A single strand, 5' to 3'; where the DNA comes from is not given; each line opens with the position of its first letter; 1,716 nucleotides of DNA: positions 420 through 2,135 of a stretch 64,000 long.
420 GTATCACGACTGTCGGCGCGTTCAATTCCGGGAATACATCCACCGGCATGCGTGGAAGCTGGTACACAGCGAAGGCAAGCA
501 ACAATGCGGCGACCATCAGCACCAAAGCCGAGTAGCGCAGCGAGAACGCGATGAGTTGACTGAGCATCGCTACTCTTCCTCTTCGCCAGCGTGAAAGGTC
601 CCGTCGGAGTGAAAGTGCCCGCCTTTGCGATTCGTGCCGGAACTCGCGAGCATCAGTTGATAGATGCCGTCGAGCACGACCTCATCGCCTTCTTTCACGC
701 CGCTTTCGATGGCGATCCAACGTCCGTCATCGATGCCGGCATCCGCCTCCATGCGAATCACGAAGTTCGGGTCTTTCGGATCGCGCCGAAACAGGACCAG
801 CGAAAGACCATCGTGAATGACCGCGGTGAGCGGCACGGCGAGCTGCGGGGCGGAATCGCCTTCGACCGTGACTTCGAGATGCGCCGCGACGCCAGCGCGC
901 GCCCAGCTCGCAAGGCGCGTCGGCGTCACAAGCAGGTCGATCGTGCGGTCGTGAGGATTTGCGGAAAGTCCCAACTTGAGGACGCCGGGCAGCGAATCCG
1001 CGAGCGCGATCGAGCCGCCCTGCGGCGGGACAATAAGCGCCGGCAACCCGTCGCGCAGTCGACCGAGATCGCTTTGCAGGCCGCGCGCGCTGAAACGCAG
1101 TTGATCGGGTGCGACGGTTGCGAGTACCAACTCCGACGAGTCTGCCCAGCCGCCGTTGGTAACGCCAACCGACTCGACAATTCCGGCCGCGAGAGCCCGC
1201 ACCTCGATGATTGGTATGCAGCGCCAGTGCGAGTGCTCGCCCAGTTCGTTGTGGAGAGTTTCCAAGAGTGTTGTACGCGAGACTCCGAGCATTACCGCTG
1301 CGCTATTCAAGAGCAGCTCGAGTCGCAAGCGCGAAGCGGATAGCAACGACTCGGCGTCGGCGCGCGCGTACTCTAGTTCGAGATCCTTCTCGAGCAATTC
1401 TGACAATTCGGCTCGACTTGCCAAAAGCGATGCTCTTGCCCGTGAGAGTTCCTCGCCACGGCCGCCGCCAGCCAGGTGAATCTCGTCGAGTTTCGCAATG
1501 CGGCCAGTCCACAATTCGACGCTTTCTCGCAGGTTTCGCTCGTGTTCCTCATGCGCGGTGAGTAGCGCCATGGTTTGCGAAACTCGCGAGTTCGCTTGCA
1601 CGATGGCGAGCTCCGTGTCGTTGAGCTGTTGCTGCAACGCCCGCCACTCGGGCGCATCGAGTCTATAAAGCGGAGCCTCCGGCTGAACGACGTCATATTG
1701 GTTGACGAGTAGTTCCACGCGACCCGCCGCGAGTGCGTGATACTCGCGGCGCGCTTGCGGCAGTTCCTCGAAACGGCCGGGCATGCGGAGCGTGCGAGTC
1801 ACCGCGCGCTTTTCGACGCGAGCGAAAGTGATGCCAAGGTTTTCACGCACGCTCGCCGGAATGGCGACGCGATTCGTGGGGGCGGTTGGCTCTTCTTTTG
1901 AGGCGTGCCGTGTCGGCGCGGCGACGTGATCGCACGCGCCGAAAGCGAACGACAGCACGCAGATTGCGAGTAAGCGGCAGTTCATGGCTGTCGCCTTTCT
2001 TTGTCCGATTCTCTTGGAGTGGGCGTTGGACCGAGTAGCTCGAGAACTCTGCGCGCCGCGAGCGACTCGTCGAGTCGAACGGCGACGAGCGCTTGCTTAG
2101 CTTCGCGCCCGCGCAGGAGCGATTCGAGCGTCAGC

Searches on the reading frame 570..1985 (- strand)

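Call 17: search_protein_families(library=pfam, proteins=[window:570-1985:-], max_evalue=0.001)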
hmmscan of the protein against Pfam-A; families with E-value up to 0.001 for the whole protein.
window:570-1985:- (471 aa): 0 families

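Call 32: search_protein_families(library=pfam, proteins=[window:570-1985:-], max_evalue=1)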
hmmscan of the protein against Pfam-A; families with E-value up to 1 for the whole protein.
window:570-1985:- (471 aa): 2 families
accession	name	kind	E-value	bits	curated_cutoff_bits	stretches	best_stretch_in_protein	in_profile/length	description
PF13437.12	HlyD_3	-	0.0011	20.1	22.2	1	262-318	2-59/106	HlyD family secretion protein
PF16576.10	HlyD_D23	-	0.0026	17.5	30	1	62-124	2-66/214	Barrel-sandwich domain of CusB or HlyD membrane-fusion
